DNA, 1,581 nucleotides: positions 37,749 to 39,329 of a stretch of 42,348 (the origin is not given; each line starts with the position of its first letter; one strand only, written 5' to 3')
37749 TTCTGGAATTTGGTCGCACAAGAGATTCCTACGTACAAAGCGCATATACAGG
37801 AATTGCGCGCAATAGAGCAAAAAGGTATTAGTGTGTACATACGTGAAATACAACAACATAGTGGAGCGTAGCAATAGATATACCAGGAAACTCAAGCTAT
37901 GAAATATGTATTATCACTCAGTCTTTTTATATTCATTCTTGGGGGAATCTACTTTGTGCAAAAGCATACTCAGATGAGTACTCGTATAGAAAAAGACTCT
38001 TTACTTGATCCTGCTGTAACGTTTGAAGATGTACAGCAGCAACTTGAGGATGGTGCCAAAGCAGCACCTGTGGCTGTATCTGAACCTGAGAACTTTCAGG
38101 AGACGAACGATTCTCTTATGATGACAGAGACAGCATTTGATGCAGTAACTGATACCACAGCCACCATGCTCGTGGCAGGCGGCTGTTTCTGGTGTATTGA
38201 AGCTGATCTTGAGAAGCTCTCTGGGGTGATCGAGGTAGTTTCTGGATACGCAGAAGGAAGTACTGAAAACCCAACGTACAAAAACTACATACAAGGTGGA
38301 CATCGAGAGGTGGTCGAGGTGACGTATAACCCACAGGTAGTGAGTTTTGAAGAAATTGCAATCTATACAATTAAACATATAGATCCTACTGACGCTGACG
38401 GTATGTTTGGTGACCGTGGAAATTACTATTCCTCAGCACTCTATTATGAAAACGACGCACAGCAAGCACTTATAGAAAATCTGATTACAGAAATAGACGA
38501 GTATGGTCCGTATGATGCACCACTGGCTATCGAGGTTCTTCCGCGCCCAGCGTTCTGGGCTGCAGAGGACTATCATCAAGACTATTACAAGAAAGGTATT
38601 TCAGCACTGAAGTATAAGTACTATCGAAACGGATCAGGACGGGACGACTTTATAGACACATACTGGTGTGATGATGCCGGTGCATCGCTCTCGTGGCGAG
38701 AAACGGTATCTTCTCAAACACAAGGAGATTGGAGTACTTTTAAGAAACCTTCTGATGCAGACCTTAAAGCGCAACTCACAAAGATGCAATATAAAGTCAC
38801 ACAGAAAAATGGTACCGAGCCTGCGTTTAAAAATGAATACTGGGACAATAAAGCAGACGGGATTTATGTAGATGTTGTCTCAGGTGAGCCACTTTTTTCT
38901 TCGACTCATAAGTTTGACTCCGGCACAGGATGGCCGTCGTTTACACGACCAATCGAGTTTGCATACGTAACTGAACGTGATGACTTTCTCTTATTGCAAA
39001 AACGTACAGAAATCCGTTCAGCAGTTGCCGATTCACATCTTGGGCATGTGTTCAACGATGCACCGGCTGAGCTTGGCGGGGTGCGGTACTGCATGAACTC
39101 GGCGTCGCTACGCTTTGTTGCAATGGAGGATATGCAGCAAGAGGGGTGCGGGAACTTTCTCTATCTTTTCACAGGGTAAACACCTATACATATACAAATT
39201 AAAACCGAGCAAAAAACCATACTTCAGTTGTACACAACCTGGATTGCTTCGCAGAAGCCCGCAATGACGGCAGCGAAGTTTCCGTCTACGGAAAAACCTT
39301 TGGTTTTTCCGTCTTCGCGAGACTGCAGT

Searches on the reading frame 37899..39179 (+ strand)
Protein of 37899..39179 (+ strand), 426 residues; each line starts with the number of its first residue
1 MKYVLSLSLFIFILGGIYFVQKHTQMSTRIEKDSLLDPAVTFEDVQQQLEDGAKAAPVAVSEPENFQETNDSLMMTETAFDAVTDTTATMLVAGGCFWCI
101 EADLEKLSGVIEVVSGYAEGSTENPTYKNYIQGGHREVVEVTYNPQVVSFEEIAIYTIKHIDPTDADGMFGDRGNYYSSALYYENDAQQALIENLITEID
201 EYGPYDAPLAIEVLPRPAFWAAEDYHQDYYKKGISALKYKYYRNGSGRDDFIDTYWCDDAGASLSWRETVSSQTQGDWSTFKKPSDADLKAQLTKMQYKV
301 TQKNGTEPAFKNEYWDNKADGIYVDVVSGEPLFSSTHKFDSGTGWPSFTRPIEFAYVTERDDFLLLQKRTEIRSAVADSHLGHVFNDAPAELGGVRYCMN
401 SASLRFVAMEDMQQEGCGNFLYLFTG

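Call 18: search_protein_families(library=pfam, proteins=[window:37899-39179:+], max_evalue=0.001)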
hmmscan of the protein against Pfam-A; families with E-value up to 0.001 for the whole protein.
window:37899-39179:+ (426 aa): 2 families
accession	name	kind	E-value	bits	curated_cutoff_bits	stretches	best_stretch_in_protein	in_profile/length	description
PF01625.27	PMSR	-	3.6e-46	157.6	23.7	1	90-233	2-147/153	Peptide methionine sulfoxide reductase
PF01641.26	SelR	-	8.7e-45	151.9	24.9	1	293-407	1-115/116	SelR domain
